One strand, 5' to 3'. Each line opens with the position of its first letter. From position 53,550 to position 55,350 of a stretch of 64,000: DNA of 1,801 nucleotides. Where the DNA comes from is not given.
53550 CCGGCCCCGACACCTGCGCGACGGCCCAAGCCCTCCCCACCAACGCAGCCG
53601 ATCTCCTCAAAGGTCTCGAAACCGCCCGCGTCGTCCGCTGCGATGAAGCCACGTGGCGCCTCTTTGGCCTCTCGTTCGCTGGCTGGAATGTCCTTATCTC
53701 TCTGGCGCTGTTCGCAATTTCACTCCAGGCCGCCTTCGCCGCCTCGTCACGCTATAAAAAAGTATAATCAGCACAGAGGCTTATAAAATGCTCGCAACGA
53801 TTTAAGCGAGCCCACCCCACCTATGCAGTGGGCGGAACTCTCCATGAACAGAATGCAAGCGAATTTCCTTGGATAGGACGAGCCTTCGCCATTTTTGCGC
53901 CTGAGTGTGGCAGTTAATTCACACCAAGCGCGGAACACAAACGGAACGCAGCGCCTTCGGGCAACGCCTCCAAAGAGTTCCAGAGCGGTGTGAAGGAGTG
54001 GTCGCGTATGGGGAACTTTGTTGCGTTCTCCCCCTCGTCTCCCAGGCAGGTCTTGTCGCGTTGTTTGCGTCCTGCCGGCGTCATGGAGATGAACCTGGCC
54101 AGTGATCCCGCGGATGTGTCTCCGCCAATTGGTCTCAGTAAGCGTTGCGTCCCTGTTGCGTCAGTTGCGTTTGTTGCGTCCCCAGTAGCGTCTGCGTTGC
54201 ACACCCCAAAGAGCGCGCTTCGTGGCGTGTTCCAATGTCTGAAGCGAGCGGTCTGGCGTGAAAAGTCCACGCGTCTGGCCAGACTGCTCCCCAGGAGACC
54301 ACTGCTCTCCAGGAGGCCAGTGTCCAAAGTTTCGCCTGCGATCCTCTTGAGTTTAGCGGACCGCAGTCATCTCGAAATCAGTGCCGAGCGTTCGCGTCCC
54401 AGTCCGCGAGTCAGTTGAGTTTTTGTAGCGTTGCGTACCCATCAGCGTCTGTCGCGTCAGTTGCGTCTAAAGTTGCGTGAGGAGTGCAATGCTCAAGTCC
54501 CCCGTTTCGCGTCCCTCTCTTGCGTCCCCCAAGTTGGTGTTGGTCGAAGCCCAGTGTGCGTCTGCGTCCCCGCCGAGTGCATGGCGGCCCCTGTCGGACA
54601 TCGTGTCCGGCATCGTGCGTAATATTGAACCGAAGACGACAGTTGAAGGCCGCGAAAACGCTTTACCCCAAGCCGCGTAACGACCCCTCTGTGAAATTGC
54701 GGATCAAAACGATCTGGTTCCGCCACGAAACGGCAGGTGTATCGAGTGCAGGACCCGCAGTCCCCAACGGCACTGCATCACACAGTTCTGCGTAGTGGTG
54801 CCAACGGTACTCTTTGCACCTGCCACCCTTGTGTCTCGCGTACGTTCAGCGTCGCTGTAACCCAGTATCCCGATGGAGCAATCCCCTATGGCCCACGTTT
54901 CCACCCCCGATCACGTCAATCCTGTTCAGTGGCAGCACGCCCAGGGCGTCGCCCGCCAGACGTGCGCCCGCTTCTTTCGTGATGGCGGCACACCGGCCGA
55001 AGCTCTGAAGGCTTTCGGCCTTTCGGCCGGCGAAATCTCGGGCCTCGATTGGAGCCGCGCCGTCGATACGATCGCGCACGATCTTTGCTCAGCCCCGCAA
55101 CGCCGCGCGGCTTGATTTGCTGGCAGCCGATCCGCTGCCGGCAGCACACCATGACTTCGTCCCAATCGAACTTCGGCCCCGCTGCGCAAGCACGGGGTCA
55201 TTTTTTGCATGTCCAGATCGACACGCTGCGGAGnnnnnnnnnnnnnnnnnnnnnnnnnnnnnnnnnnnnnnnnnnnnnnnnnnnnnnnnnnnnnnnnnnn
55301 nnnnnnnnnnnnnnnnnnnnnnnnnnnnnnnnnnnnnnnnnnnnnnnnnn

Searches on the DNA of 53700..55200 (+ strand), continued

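Call 84: search_with_rna_model(model_id=R2, sources=[window, L001, L002, L003, L004, L005, L006, L007, L008, L009, L010, L011, L012, L013, L014, L015, L016, L017, L018, L019, L020, L021, L022, L023, L024, L025, L026, L027, L028, L029, L030, L031, L032, L033, L034, L035, L036, L037, L038, L039, L040, L041, L042, L043, L044, L045, L046, L075, L081, L202, L204, L206, L208], max_evalue=1)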
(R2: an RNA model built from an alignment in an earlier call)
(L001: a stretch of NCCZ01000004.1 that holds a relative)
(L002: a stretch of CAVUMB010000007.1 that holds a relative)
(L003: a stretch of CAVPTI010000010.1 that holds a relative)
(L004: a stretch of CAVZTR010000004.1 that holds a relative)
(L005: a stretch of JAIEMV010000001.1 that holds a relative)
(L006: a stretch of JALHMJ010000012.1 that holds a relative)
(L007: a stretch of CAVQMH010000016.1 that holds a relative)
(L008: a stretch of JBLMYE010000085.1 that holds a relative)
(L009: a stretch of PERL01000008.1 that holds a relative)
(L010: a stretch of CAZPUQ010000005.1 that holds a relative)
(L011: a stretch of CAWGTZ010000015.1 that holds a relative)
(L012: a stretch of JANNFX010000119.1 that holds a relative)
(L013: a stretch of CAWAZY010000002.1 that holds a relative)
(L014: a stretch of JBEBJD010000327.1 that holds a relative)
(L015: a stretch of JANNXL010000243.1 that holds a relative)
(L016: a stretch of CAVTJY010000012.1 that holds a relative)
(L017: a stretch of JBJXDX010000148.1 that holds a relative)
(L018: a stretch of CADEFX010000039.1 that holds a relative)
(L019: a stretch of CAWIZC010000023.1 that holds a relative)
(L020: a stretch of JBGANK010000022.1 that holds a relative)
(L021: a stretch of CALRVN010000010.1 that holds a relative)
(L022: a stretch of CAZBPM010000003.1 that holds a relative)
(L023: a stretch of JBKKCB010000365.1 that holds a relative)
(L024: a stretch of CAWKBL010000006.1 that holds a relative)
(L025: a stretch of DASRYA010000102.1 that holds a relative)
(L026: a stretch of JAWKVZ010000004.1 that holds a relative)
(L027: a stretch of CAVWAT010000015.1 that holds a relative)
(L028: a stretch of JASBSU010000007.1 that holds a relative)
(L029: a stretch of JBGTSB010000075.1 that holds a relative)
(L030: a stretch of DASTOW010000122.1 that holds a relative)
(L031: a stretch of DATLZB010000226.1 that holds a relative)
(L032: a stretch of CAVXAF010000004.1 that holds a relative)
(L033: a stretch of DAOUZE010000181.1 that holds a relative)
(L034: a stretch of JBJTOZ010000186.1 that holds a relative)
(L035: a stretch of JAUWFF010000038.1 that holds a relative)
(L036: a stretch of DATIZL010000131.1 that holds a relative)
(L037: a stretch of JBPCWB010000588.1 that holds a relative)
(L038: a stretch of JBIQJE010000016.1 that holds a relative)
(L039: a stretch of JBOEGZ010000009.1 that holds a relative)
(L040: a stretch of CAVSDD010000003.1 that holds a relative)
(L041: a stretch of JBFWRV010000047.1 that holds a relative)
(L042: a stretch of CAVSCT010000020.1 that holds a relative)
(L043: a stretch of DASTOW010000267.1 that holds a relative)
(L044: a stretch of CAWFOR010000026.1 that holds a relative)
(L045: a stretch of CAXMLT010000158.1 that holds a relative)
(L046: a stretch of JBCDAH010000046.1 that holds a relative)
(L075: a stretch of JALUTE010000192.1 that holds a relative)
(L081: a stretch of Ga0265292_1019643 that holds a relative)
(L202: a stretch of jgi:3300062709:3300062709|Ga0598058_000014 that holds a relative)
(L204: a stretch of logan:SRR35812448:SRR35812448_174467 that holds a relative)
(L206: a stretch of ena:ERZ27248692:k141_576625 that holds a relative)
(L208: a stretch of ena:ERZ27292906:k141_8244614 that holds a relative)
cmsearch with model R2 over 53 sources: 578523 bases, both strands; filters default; matches with E-value up to 1: 80.
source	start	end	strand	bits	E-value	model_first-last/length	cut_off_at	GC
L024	7189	7291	+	103.5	3.4e-20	1-103/103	no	0.57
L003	7461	7561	+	101.4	1e-19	1-103/103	no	0.6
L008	7337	7437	+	99.4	2.8e-19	1-103/103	no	0.63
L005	7459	7559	+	98.9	3.7e-19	1-103/103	no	0.61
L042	6507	6610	+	98.7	4.1e-19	1-103/103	no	0.59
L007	3942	4042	+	98.7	4.2e-19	1-103/103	no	0.6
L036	3367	3470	+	98.5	4.6e-19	1-103/103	no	0.61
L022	7336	7438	+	98.3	5.1e-19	1-103/103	no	0.6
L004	7478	7578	+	97.9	6e-19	1-103/103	no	0.58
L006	7440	7540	+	97.4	8e-19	1-103/103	no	0.58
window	54728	54829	+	95.8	1.9e-18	1-103/103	no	0.59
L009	7470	7571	+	95.7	2e-18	1-103/103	no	0.61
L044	7240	7343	+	95.2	2.5e-18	1-103/103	no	0.61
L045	7163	7266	+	95.2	2.5e-18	1-103/103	no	0.61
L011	7324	7425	+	94.6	3.5e-18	1-103/103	no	0.59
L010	7419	7521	+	93.9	4.8e-18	1-103/103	no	0.63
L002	7444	7544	+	93.7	5.4e-18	1-103/103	no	0.55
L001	7455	7556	+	92.3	1.1e-17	1-103/103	no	0.6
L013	7329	7430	+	91.5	1.7e-17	1-103/103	no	0.62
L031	1670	1772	+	91.1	2e-17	1-103/103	no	0.56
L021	5451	5553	+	90.7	2.6e-17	1-103/103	no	0.59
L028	7319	7421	+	90.6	2.7e-17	1-103/103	no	0.57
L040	7329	7434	+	88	1e-16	1-103/103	no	0.58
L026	7464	7565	+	83.6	9.8e-16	1-103/103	no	0.61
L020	7309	7409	+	82.2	2e-15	1-103/103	no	0.58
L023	3231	3331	+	81.7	2.6e-15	1-103/103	no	0.6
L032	7350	7452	+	81.2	3.4e-15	1-103/103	no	0.6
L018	7312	7412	+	77.6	2.2e-14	1-103/103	no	0.6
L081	867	970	+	77.6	2.2e-14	1-103/103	no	0.64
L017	5058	5158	+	77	3e-14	1-103/103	no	0.59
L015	1410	1509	+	76.5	3.9e-14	1-103/103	no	0.62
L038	7414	7518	+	73.6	1.8e-13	1-103/103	no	0.59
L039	7608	7706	+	72.2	3.5e-13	1-103/103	no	0.47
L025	3418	3522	+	69.5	1.5e-12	1-103/103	no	0.58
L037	4130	4233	+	69.5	1.5e-12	1-103/103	no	0.62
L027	7489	7590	+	68.6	2.3e-12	1-103/103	no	0.61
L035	6480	6581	+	68.1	3e-12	1-103/103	no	0.57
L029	7162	7259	+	66.3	7.4e-12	1-103/103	no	0.61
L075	3638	3733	+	51.8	1.4e-08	1-103/103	no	0.73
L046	7432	7530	+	36.8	3.1e-05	1-103/103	no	0.57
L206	458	556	+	31.2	0.00056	1-103/103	no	0.58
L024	7188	7290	-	31.1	0.0006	1-103/103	no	0.57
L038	7413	7517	-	29.1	0.0017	1-103/103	no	0.6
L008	7336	7436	-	28.9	0.0019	1-103/103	no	0.63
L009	7469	7570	-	27.6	0.0036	1-103/103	no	0.61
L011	7323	7424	-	27.5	0.0037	1-103/103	no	0.6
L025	3417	3521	-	25.5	0.01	1-103/103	no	0.59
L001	7454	7555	-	25.5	0.011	1-103/103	no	0.6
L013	7328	7429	-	25.1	0.013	1-103/103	no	0.63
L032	7349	7451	-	25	0.013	1-103/103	no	0.61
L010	7418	7520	-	24.8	0.015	1-103/103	no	0.64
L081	866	969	-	24.7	0.016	1-103/103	no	0.65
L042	6506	6609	-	24.4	0.019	1-103/103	no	0.59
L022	7335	7437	-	24.3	0.02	1-103/103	no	0.61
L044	7239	7342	-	24.3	0.02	1-103/103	no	0.62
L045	7162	7265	-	24.3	0.02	1-103/103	no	0.62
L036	3366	3469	-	24.1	0.022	1-103/103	no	0.61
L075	3637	3732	-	23.4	0.031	1-103/103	no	0.73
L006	7439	7539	-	22.8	0.042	1-103/103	no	0.59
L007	3941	4041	-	22.5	0.05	1-103/103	no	0.6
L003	7460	7560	-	22.4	0.052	1-103/103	no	0.61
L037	4129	4232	-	21.8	0.071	1-103/103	no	0.62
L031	1669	1771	-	21.5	0.082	1-103/103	no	0.57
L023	3230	3330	-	21.3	0.093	1-103/103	no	0.59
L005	7458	7558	-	21.1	0.1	1-103/103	no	0.62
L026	7463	7564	-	21.1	0.11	1-103/103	no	0.61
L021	5450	5552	-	20.6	0.13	1-103/103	no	0.6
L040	7328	7433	-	19.1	0.29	1-103/103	no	0.59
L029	7161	7258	-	18.2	0.45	1-103/103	no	0.62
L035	6479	6580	-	18.2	0.46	1-103/103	no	0.58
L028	7318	7420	-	18.1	0.48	1-103/103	no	0.58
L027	7488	7589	-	18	0.52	1-103/103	no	0.62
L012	10028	10123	-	17.9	0.53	1-103/103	no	0.65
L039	7607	7705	-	17.7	0.6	1-103/103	no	0.47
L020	7308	7408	-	17.7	0.61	1-103/103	no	0.58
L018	7311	7411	-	17.3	0.74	1-103/103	no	0.59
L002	7443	7543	-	17.1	0.82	1-103/103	no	0.56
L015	1409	1508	-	16.9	0.89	1-103/103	no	0.62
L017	5057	5157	-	16.9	0.92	1-103/103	no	0.58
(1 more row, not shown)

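Call 85: search_with_rna_model(model_id=R2, sources=[L206, L207, L201, L202, L208], max_evalue=10, filters=off, show_alignments=3)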
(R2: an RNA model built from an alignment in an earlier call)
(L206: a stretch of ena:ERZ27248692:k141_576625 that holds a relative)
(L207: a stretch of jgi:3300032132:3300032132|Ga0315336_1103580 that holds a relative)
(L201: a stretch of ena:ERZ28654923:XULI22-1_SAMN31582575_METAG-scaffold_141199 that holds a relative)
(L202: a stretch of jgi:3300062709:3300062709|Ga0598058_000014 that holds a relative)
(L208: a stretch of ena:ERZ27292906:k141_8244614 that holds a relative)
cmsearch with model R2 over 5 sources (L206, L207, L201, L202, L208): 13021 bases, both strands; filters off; matches with E-value up to 10: 30.
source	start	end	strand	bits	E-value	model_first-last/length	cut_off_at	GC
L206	458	556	+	31.2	1.3e-05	1-103/103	no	0.58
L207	417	515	+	31.2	1.3e-05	1-103/103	no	0.58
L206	457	555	-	12.4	0.2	1-103/103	no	0.58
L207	416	514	-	12.4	0.2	1-103/103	no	0.58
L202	3243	3279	-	9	1.2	1-103/103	no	0.68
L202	2073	2142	+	8.8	1.3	1-103/103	no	0.73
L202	6165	6215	-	7.6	2.5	1-103/103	no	0.59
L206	2535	2562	+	6.8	3.7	1-103/103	no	0.5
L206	767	837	+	6.7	3.8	1-103/103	no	0.42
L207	726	796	+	6.7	3.8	1-103/103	no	0.42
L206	2534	2561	-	6.6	4.2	1-103/103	no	0.46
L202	4468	4533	-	6.6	4.2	1-103/103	no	0.64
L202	3244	3280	+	6.3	4.8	1-103/103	no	0.7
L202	4613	4684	+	6.1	5.3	1-103/103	no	0.76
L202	5331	5381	+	6.1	5.4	1-103/103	no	0.71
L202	208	298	+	6.1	5.5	1-103/103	no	0.71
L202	1474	1503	-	6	5.5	1-103/103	no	0.5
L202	555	588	-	6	5.6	1-103/103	no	0.68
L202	1141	1255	+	6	5.7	1-103/103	no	0.56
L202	4104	4139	+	5.8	6.1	1-103/103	no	0.83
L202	2820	2851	-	5.7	6.5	1-103/103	no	0.53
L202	1451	1504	+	5.7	6.7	1-103/103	no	0.57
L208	982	1027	+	5.6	6.8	1-103/103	no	0.72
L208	14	47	+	5.4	7.8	1-103/103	no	0.65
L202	686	771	+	5.3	8.1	1-103/103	no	0.7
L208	51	117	-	5.2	8.3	1-103/103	no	0.64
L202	4975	5029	+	5.1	9.1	1-103/103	no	0.64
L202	5233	5249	+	5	9.5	1-103/103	no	0.76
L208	506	551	+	4.9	9.7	1-103/103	no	0.5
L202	1032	1076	+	4.9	9.8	1-103/103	no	0.62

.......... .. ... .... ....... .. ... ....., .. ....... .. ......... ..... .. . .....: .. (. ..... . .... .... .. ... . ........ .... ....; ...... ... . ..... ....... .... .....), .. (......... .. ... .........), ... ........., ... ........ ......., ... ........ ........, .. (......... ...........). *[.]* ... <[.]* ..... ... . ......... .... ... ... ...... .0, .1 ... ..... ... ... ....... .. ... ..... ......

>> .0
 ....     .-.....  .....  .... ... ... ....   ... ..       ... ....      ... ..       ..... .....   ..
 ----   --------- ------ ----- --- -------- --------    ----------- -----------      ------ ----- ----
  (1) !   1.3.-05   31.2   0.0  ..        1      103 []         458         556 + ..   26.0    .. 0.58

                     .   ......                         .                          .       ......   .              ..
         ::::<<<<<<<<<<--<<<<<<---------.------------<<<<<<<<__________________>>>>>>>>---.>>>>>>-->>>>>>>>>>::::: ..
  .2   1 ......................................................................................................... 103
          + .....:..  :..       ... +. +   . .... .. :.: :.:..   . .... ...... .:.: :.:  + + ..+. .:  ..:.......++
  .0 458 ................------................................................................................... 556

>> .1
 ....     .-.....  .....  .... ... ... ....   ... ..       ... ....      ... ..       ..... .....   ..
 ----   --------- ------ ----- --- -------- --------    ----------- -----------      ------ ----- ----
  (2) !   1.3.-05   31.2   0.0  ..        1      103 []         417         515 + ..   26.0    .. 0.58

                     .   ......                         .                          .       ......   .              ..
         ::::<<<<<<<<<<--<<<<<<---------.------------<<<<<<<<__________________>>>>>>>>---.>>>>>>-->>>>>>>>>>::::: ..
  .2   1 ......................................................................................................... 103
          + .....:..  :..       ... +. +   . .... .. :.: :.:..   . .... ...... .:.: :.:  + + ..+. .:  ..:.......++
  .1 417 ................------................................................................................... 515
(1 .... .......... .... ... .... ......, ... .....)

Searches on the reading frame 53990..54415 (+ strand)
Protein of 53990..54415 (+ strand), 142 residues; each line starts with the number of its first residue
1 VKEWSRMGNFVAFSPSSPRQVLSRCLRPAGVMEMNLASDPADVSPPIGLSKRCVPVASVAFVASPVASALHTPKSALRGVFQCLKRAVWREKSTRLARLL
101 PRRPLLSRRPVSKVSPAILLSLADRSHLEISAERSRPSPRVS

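Call 14: search_protein_families(library=pfam, proteins=[window:53990-54415:+], max_evalue=0.01)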
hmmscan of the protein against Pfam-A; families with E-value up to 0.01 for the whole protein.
window:53990-54415:+ (142 aa): 0 families

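Call 15: search_protein_families(library=ncbifam, proteins=[window:53990-54415:+], max_evalue=1)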
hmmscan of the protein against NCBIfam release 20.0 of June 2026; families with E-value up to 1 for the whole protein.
window:53990-54415:+ (142 aa): 1 family
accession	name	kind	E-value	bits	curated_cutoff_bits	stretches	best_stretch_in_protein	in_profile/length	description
NF008110.0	PRK10857.1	equivalog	0.2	11.4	275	1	64-102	85-123/164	Fe-S cluster assembly transcriptional regulator IscR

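Call 66: search_protein_families(library=padloc, proteins=[window:54008-54415:+], max_evalue=1)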
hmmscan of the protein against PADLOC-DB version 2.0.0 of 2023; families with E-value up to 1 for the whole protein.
window:54008-54415:+ (136 aa): 0 families

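Call 67: search_protein_families(library=phrogs, proteins=[window:54008-54415:+], max_evalue=1)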
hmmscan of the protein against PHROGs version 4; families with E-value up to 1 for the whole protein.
window:54008-54415:+ (136 aa): 0 families
